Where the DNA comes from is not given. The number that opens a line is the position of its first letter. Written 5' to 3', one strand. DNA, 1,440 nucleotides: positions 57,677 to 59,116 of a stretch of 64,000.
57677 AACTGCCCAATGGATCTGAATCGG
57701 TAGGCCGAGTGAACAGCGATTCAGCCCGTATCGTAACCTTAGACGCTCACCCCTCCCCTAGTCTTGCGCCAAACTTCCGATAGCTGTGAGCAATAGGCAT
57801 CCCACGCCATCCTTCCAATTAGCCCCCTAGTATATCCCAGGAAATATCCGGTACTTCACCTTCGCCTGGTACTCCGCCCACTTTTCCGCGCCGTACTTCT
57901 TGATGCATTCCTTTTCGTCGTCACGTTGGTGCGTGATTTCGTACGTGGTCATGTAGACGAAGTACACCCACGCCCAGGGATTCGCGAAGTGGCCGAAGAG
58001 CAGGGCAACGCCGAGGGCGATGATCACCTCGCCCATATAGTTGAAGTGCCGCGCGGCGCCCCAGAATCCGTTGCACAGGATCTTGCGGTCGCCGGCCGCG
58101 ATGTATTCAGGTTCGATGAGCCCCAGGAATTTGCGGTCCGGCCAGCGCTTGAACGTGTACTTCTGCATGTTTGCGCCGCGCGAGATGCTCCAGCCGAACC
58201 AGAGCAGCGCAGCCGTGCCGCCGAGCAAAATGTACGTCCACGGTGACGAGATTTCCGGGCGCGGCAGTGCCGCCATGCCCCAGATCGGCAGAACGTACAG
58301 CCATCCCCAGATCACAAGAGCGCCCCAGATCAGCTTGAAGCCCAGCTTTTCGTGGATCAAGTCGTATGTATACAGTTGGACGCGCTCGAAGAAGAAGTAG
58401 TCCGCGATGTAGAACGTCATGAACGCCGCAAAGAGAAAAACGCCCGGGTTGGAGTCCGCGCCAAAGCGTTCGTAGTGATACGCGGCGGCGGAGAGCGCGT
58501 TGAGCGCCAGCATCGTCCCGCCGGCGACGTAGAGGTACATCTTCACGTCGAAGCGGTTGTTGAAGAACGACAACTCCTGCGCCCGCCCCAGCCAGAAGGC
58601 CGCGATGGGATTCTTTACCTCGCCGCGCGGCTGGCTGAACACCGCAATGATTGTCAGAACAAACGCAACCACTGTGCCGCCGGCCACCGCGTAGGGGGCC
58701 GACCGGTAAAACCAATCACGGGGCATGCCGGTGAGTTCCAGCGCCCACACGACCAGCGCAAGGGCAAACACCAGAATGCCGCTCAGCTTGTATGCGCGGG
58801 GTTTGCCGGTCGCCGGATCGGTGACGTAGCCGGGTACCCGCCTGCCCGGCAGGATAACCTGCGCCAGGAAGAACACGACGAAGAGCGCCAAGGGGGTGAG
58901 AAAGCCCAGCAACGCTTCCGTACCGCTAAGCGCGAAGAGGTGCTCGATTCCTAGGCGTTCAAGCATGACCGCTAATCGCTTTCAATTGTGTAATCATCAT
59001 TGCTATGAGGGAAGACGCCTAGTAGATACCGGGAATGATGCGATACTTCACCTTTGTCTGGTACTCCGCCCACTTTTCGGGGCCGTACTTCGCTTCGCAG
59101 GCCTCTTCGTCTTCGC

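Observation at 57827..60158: Tandem pair of eukaryote-type sterol reductases (ERG4/ERG24, DHCR7-like) in a bacterium with no sterol genes nearby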

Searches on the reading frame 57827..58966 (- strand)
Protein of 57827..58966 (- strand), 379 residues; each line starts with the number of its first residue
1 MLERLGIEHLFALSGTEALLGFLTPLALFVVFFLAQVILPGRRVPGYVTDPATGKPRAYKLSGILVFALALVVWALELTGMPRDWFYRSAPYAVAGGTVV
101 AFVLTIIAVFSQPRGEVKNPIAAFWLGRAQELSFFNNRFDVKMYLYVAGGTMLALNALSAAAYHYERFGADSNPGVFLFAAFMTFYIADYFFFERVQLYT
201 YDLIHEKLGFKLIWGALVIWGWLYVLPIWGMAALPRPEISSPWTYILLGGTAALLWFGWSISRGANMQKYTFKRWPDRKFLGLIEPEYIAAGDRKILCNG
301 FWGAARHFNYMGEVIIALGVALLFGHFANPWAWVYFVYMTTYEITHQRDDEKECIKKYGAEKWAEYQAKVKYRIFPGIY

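Call 3: search_protein_families(library=pfam, proteins=[window:57827-58966:-], max_evalue=0.01)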
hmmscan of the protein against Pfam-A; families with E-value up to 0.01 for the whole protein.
window:57827-58966:- (379 aa): 2 families
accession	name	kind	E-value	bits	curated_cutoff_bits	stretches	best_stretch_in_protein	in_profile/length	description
PF01222.22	ERG4_ERG24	-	3.9e-37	128.5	27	1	26-379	75-432/432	Ergosterol biosynthesis ERG4/ERG24 family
PF06966.17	DUF1295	-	4.4e-08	33.3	20.4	1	207-370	84-235/235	Protein of unknown function (DUF1295)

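Call 4: search_protein_families(library=ncbifam, proteins=[window:57827-58966:-], max_evalue=0.01)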
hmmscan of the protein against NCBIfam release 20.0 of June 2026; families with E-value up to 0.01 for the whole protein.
window:57827-58966:- (379 aa): 0 families

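Call 6: search_solved_structures(query=window:57827-58966:-, max_evalue=0.01, show_alignments=2)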
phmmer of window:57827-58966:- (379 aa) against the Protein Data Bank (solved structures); distinct sequences matched with E-value up to 0.01: 2.
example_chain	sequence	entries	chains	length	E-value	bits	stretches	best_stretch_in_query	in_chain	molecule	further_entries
4quv_A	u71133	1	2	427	1.1e-32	116.9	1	29-379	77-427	Delta(14)-sterol reductase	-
9l5r_c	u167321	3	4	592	7.5e-16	61.4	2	138-317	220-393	Delta(14)-sterol reductase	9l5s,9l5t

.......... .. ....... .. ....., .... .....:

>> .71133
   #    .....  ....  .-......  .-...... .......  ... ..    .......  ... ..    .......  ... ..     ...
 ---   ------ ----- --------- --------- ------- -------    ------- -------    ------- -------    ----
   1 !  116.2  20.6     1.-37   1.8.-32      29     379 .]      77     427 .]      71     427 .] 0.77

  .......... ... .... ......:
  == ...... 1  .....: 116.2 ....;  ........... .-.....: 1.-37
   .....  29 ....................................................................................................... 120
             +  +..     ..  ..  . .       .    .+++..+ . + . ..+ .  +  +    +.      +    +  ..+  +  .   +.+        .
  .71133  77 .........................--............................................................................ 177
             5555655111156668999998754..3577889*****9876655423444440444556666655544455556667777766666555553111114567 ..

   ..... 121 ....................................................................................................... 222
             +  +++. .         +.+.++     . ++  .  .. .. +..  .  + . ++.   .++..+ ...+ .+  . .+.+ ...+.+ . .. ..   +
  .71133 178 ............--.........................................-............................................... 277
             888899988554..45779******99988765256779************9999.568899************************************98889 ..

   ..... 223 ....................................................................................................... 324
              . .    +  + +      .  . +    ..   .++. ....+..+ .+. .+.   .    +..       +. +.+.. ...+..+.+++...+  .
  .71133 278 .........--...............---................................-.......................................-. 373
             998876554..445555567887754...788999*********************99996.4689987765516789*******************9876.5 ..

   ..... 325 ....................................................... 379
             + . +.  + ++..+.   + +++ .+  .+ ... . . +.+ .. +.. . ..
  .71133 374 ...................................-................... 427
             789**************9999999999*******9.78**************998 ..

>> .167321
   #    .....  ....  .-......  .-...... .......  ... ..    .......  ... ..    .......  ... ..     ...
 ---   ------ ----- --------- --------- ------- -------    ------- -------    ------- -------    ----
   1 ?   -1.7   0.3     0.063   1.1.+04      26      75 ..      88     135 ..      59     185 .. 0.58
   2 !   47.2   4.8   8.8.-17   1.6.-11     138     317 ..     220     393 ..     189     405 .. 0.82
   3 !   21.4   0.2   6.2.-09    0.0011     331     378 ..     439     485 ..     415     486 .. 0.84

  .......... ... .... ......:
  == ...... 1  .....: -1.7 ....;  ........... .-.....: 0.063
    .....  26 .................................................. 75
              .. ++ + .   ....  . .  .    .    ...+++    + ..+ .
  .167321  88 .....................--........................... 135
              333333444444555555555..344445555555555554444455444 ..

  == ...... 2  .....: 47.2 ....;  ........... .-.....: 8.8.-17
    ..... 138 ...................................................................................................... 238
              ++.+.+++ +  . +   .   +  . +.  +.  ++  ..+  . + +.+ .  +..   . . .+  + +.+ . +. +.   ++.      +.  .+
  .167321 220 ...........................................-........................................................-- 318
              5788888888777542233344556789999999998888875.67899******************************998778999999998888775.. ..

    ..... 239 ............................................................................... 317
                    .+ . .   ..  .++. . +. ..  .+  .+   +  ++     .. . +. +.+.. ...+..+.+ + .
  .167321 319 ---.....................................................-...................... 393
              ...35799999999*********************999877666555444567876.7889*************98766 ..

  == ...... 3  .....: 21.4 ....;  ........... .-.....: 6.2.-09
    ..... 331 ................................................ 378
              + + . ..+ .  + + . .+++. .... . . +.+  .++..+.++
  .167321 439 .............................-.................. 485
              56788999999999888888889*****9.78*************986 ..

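Call 10: find_homologous_proteins(query=window:57827-58966:-, max_evalue=0.00001)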
Query window:57827-58966:- (379 aa): 989 proteins with E <= 0.00001 among 8000 candidates; the best 120 are listed.
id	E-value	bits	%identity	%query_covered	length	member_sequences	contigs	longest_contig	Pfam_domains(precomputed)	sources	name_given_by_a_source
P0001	1.1e-243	827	94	100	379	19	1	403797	PF06966.18,PF01222.23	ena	-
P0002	3.1e-242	822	92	100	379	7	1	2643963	PF06966.18,PF01222.23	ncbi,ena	-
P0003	1.4e-230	783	88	100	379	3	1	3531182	PF06966.18,PF01222.23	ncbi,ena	-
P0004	1.3e-206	705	79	100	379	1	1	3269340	PF06966.18,PF01222.23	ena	-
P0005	3.1e-205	700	78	100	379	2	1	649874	PF06966.18,PF01222.23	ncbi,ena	-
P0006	7.6e-191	653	73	100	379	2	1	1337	PF06966.18,PF01222.23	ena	-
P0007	1.0e-190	652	73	100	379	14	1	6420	PF06966.18,PF01222.23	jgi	-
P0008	2.5e-190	651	73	100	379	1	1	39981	PF01222.23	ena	-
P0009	2.6e-189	648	73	100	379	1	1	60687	PF06966.18,PF01222.23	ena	-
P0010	3.1e-189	647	72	100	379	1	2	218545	PF06966.18,PF01222.23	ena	-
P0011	3.5e-189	647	73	100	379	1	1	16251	PF06966.18,PF01222.23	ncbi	-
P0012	5.0e-189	647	72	100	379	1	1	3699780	PF06966.18,PF01222.23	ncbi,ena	-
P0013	6.1e-189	646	73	100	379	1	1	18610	PF06966.18,PF01222.23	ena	-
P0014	6.5e-189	646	72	100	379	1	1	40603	PF06966.18,PF01222.23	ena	-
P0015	9.1e-189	646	72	100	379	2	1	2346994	PF01222.23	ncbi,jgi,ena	-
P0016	9.2e-189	646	73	100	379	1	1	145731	PF06966.18,PF01222.23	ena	-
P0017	9.4e-189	646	73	100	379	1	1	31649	PF06966.18,PF01222.23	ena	-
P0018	1.5e-188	645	73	100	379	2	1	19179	PF06966.18,PF01222.23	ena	-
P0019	1.9e-188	645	73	100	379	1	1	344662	PF06966.18,PF01222.23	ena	-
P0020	2.5e-188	644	72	100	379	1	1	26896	PF06966.18,PF01222.23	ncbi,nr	ncbi:MAG: DUF1295 domain-containing protein [Acidimicrobiaceae bacterium]|nr:DUF1295 domain-containi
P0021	2.8e-188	644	72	100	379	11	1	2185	PF06966.18,PF01222.23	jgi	-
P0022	3.0e-188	644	73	100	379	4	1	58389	PF06966.18,PF01222.23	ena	-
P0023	3.7e-188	644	72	100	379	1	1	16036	PF06966.18,PF01222.23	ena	-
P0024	4.3e-188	644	72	100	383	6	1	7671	PF06966.18,PF01222.23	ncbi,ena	-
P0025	5.7e-188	643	72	100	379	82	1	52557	PF06966.18,PF01222.23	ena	-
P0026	6.1e-188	643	73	100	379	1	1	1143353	PF06966.18,PF01222.23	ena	-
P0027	6.2e-188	643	72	100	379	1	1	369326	PF06966.18,PF01222.23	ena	-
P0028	7.1e-188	643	72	100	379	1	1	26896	PF06966.18,PF01222.23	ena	-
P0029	1.3e-187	642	73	100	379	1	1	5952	PF06966.18,PF01222.23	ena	-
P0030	1.4e-187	642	72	100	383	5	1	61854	PF06966.18,PF01222.23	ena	-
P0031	2.1e-187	641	73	100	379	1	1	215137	PF01222.23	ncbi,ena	-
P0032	2.1e-187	641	72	100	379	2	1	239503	PF06966.18,PF01222.23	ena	-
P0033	3.0e-187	641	73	100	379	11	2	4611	PF01222.23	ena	-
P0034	3.1e-187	641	74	98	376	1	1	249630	PF06966.18,PF01222.23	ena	-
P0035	3.2e-187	641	72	100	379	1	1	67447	PF06966.18,PF01222.23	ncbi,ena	-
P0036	3.2e-187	641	73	100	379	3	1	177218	PF06966.18,PF01222.23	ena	-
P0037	4.3e-187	640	72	100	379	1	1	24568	PF06966.18,PF01222.23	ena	-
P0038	6.6e-187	640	71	100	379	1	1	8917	PF06966.18,PF01222.23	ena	-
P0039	7.3e-187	640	72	100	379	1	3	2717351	PF06966.18,PF01222.23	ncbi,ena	-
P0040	9.5e-187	639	71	100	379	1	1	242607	PF06966.18,PF01222.23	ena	-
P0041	1.0e-186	639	71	100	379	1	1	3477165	PF06966.18,PF01222.23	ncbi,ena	-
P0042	1.2e-186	639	71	100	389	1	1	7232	PF06966.18,PF01222.23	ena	-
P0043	1.2e-186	639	72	100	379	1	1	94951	PF01222.23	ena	-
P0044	1.3e-186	639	71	100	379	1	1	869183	PF06966.18,PF01222.23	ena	-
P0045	1.3e-186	639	72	100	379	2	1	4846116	PF06966.18,PF01222.23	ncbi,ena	-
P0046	1.4e-186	639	72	100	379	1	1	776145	PF01222.23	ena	-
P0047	1.5e-186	639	71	100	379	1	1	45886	PF06966.18,PF01222.23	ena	-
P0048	1.6e-186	638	71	100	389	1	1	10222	PF06966.18,PF01222.23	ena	-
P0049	1.7e-186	638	72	100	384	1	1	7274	PF06966.18,PF01222.23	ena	-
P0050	2.0e-186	638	71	100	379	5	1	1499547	PF06966.18,PF01222.23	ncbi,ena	-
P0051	2.1e-186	638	71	100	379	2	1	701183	PF01222.23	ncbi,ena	-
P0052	2.3e-186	638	73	100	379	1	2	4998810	PF06966.18,PF01222.23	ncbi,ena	-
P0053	2.7e-186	638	72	100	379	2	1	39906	PF01222.23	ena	-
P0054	2.7e-186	638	71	100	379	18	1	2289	PF06966.18,PF01222.23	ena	-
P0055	3.3e-186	637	71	100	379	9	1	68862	PF06966.18,PF01222.23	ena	-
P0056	3.6e-186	637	70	100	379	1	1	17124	PF06966.18,PF01222.23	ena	-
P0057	3.7e-186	637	73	100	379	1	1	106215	PF01222.23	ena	-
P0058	3.7e-186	637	71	100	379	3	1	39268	PF06966.18,PF01222.23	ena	-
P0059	7.3e-186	636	72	100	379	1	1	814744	PF01222.23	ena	-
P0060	1.0e-185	636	71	100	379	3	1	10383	PF06966.18,PF01222.23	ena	-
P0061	1.0e-185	636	71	100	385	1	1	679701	PF06966.18,PF01222.23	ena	-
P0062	1.1e-185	636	72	100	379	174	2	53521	PF06966.18,PF01222.23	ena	-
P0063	1.2e-185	635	71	100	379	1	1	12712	PF06966.18,PF01222.23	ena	-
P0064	1.3e-185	635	72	100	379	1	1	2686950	PF06966.18,PF01222.23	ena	-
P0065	1.4e-185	635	72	100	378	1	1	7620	PF06966.18,PF01222.23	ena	-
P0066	1.5e-185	635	71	100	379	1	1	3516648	PF06966.18,PF01222.23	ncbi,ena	-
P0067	1.5e-185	635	72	100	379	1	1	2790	PF06966.18,PF01222.23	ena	-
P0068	2.1e-185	635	72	100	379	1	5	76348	PF06966.18,PF01222.23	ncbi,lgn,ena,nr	ncbi:MAG: DUF1295 domain-containing protein [Candidatus Dadabacteria bacterium]|nr:DUF1295 domain-co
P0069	2.1e-185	635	71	100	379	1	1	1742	PF06966.18,PF01222.23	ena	-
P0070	2.4e-185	635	72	100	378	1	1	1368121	PF06966.18,PF01222.23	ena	-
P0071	2.6e-185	634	72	100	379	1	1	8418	PF06966.18,PF01222.23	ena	-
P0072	2.7e-185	634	72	100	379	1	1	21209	PF01222.23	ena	-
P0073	3.0e-185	634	72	100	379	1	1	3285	PF06966.18,PF01222.23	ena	-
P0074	3.3e-185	634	71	100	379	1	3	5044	PF01222.23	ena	-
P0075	3.5e-185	634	72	100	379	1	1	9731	PF01222.23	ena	-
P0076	3.6e-185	634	72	100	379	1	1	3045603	PF06966.18,PF01222.23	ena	-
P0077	4.1e-185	634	71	100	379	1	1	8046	PF06966.18,PF01222.23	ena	-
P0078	4.1e-185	634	70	100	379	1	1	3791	PF06966.18,PF01222.23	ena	-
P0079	4.5e-185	634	72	100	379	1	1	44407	PF01222.23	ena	-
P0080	5.7e-185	633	71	100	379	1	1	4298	PF06966.18,PF01222.23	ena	-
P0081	6.0e-185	633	71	100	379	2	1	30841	PF06966.18,PF01222.23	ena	-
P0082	6.3e-185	633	71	100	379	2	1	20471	PF06966.18,PF01222.23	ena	-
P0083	6.3e-185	633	71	100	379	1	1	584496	PF06966.18,PF01222.23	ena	-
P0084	6.7e-185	633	71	100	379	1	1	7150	PF06966.18,PF01222.23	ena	-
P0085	6.7e-185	633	71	100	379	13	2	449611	PF01222.23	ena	-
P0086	6.9e-185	633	72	100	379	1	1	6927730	PF06966.18,PF01222.23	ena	-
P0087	7.3e-185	633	72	100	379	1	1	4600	PF01222.23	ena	-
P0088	7.4e-185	633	72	99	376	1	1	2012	PF06966.18,PF01222.23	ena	-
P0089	7.9e-185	633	72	100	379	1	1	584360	PF01222.23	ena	-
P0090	7.9e-185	633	71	100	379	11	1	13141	PF06966.18,PF01222.23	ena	-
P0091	8.4e-185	633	72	100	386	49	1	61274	PF06966.18,PF01222.23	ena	-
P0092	8.5e-185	633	70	100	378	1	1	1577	PF06966.18,PF01222.23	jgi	-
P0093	8.6e-185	633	71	100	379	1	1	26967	PF06966.18,PF01222.23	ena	-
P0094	8.7e-185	633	72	100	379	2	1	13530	PF06966.18,PF01222.23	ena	-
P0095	8.9e-185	633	72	100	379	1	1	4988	PF01222.23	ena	-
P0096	9.4e-185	633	71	100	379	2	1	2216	PF06966.18,PF01222.23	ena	-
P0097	9.9e-185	632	71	100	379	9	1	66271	PF06966.18,PF01222.23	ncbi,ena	-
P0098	1.0e-184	632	70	100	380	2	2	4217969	PF06966.18,PF01222.23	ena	-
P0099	1.1e-184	632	70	100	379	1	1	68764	PF06966.18,PF01222.23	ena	-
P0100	1.3e-184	632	71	99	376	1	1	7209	PF06966.18,PF01222.23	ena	-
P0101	1.5e-184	632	71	100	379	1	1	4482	PF06966.18,PF01222.23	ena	-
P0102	1.5e-184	632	72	100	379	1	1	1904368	PF01222.23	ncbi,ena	-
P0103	1.6e-184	632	72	100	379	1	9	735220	PF01222.23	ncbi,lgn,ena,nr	ncbi:MAG: ergosterol biosynthesis protein [Candidatus Dadabacteria bacterium]|nr:ergosterol biosynth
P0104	1.6e-184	632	71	100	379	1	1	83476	PF01222.23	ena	-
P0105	1.9e-184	632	72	100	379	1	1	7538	PF06966.18,PF01222.23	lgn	-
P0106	2.0e-184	631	72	100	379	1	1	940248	PF01222.23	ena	-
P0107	2.0e-184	631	71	100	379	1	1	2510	PF01222.23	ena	-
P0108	2.1e-184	631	72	100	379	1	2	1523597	PF01222.23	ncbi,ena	-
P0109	2.2e-184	631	71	99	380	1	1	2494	PF06966.18,PF01222.23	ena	-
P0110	2.2e-184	631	70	100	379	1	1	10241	PF06966.18,PF01222.23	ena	-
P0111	2.4e-184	631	70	100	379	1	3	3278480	PF06966.18,PF01222.23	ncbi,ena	-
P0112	2.5e-184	631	70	100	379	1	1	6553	PF06966.18,PF01222.23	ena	-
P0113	2.9e-184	631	71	100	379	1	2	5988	PF06966.18,PF01222.23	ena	-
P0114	3.0e-184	631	72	100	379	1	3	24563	PF01222.23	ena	-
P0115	3.3e-184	631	72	100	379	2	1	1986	PF06966.18,PF01222.23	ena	-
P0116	3.4e-184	631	71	100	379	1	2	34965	PF06966.18,PF01222.23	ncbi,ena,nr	ncbi:MAG: DUF1295 domain-containing protein [Candidatus Dadabacteria bacterium]|nr:DUF1295 domain-co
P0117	3.5e-184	631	70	100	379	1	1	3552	PF06966.18,PF01222.23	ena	-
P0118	3.7e-184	631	71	100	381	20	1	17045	PF06966.18,PF01222.23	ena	-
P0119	4.6e-184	630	72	100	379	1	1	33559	PF01222.23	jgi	-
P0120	5.4e-184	630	72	100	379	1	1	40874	PF01222.23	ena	-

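Call 11: find_related_loci(query=window:57827-58966:-, collection=genome_contigs, flank=8000)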
Query window:57827-58966:- (379 aa) in genome_contigs; peptide patterns used: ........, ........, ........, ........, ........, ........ (x = any residue, [..] = any of these).
598 stretches matched a pattern (row limit reached: there are more); 482 encode a relative of the query (tblastn E <= 1e-3); the best 80 are kept; 79 distinct loci.
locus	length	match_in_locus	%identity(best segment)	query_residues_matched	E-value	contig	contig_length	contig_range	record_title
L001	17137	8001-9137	92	1-379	0e+0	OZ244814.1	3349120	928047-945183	MAG: Chloroflexota bacterium isolate 69ec6d3d-2374-4d29-b98a-ed9ec61ffa6d genome assembly, chromosome: 1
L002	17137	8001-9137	92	1-379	0e+0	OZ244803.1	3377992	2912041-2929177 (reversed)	MAG: Chloroflexota bacterium isolate 79ba3885-3119-4226-a239-5f829a180bad genome assembly, chromosome: 1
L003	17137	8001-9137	93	1-379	0e+0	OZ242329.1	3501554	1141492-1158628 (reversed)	MAG: Chloroflexota bacterium isolate 2b2caabe-c752-47ff-af95-c7664a5aabd3 genome assembly, chromosome: 1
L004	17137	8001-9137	92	1-379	0e+0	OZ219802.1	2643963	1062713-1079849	MAG: Chloroflexota bacterium isolate 50a8419b-8e17-430b-920a-11f3287aca29 genome assembly, chromosome: 2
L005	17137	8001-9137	88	1-379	0e+0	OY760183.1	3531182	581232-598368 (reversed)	MAG: Chloroflexota bacterium isolate 1e5240b1-722b-4dd6-bc08-6f4f73fd4587 genome assembly, chromosome: 1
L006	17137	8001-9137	78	1-379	0e+0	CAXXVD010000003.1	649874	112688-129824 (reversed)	MAG: Chloroflexota bacterium isolate fe2c5841-0234-49a8-8bce-d97ad08295c1 genome assembly, contig: contig_3, whole genom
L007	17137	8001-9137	73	1-379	0e+0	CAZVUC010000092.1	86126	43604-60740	MAG TPA_asm: uncultured Syntrophobacterales bacterium isolate SRP338948_co1_39 genome assembly, contig: k141_225144, who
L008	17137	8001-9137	73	1-379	0e+0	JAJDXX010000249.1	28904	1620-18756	MAG: Candidatus Binatia bacterium isolate jk18x27bins.63 k141_1266106, whole genome shotgun sequence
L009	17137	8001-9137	74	1-379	0e+0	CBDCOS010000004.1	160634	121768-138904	MAG: uncultured Candidatus Binatia bacterium isolate b8bb52a1-eb1f-432d-8f15-544989f8edd8 genome assembly, contig: conti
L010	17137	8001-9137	72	1-379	0e+0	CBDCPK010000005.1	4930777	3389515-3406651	MAG: uncultured Candidatus Binatia bacterium isolate e85f1b99-d511-4c74-aca6-82eb56c94599 genome assembly, contig: chrom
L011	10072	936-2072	73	1-379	0e+0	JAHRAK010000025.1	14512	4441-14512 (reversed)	MAG: Nitrospirales bacterium isolate MEX2-MAG12 k127_280314_2556, whole genome shotgun sequence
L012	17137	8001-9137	72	1-379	0e+0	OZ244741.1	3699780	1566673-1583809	MAG: Dehalococcoidia bacterium isolate 3ca8c83b-605f-4fcd-bc6c-fe95b3c2bdbe genome assembly, chromosome: 1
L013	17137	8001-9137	72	1-379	0e+0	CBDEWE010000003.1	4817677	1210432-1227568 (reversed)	MAG: uncultured Candidatus Binatia bacterium isolate a8241130-b51f-4fa7-9d5c-c617c4ae5504 genome assembly, contig: conti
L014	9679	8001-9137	73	1-379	0e+0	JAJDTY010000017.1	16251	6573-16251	MAG: Candidatus Binatia bacterium isolate jk18x1bzbins.55 k141_706934, whole genome shotgun sequence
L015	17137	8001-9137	73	1-379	0e+0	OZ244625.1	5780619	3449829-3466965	MAG: Bryobacterales bacterium isolate 977db337-f3f5-4b10-816d-e0f1db46c981 genome assembly, chromosome: 1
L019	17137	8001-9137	72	1-379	0e+0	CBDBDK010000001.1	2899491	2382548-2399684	MAG: uncultured Candidatus Binatia bacterium isolate 2c216906-a703-41c5-82d5-ef5894461506 genome assembly, contig: conti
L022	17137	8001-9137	72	1-379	0e+0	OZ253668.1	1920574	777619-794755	MAG: Thermodesulfobacteriota bacterium isolate f530718b-0ed1-4fd9-8463-ff378a1067cc genome assembly, chromosome: 1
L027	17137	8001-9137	72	1-379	0e+0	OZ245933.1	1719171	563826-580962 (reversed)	MAG: Thermodesulfobacteriota bacterium isolate 263b4f05-1b2c-42db-935d-865eb6a8296e genome assembly, chromosome: 1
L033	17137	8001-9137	72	1-379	0e+0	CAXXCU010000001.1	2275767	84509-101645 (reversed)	MAG: Thermodesulfobacteriota bacterium isolate 4efedf9e-3e77-46ca-ab62-2aefeacd466c genome assembly, contig: contig_1, w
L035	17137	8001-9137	72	1-379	0e+0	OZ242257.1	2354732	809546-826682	MAG: Nitrospirales bacterium isolate 66fd3267-97ed-4924-ace5-d8bca7d64734 genome assembly, chromosome: 1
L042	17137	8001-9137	72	1-379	0e+0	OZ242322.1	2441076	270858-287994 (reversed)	MAG: Thermodesulfobacteriota bacterium isolate 3e42ac3d-59cd-46c6-8b9e-c6275ce6f8c4 genome assembly, chromosome: 1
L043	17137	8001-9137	72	1-379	0e+0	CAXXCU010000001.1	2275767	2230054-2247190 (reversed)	MAG: Thermodesulfobacteriota bacterium isolate 4efedf9e-3e77-46ca-ab62-2aefeacd466c genome assembly, contig: contig_1, w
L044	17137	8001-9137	72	1-379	0e+0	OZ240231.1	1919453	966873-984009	MAG: Thermodesulfobacteriota bacterium isolate c8c6e5a5-4c4e-4c66-95f7-eb3608dbd0ad genome assembly, chromosome: 1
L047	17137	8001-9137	73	1-379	0e+0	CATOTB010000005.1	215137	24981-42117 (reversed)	MAG: Candidatus Dadabacteria bacterium isolate 53d7d3e8-6880-4aca-9e2b-20875a3a41b8 genome assembly, contig: contig_5, w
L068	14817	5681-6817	71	1-379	0e+0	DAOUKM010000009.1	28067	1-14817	MAG TPA_asm: Dehalococcoidia bacterium isolate S5_329 k113_1475350, whole genome shotgun sequence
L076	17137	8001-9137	72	1-379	0e+0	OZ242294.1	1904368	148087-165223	MAG: Thermodesulfobacteriota bacterium isolate dbd6f23f-7201-4405-b442-69d0362d048f genome assembly, chromosome: 1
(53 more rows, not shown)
